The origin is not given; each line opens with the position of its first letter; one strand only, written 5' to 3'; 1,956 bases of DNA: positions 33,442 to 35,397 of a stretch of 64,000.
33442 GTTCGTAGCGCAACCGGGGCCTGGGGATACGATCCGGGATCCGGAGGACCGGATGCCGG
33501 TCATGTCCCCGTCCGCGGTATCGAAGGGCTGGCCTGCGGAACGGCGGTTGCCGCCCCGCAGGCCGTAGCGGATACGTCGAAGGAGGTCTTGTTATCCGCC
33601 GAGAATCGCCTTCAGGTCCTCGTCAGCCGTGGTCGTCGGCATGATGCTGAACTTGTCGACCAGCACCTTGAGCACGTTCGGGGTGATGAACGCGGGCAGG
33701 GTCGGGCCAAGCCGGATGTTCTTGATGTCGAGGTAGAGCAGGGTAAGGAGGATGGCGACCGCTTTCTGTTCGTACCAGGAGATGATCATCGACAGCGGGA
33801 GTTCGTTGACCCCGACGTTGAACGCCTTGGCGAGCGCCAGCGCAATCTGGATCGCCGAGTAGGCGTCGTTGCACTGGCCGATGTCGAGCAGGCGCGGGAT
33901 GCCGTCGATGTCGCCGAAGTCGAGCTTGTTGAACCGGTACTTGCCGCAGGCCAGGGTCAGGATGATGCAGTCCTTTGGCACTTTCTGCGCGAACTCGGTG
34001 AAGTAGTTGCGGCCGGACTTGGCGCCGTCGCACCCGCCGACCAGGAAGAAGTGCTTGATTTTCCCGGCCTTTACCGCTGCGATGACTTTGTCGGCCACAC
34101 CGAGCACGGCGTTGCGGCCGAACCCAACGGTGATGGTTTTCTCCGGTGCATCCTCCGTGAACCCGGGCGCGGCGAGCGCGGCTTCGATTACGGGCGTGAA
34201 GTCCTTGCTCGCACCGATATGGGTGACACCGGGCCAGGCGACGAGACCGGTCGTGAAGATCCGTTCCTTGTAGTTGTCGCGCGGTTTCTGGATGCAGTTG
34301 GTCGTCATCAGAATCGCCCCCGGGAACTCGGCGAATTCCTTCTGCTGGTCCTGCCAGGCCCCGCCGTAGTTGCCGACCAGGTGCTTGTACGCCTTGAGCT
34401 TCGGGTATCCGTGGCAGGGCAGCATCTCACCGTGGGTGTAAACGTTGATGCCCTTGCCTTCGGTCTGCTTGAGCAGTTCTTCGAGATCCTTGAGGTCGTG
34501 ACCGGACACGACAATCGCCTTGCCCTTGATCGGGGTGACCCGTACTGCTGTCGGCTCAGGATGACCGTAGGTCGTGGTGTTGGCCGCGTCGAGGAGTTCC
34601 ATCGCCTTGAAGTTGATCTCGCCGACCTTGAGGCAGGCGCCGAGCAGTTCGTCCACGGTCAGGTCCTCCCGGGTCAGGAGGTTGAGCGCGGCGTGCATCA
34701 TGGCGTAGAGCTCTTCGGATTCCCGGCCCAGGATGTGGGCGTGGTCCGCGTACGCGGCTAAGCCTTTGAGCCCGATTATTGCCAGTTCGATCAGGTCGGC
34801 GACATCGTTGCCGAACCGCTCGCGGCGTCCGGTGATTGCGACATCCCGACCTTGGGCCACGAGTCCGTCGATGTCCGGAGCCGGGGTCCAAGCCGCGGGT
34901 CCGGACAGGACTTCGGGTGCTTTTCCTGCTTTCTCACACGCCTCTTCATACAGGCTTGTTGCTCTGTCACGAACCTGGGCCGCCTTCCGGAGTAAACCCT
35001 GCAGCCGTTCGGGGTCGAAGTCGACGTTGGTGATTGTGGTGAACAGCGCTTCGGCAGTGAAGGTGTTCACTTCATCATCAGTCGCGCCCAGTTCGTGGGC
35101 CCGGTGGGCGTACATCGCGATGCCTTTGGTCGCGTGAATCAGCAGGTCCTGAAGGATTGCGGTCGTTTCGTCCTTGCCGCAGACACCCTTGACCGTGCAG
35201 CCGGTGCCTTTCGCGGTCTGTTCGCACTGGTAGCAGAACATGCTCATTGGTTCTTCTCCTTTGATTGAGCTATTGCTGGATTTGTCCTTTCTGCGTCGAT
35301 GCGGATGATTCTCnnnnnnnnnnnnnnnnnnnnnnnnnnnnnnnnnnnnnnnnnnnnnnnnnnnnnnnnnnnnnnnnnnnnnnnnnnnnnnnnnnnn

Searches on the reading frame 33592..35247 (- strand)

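Call 19: search_protein_families(library=pfam, proteins=[window:33592-35247:-], max_evalue=1)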
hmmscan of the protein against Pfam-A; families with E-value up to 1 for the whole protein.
window:33592-35247:- (551 aa): 1 family
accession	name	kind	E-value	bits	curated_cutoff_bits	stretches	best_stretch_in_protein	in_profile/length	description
PF03063.25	Prismane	-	4e-174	580.5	27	1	3-546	1-513/513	Prismane/CO dehydrogenase family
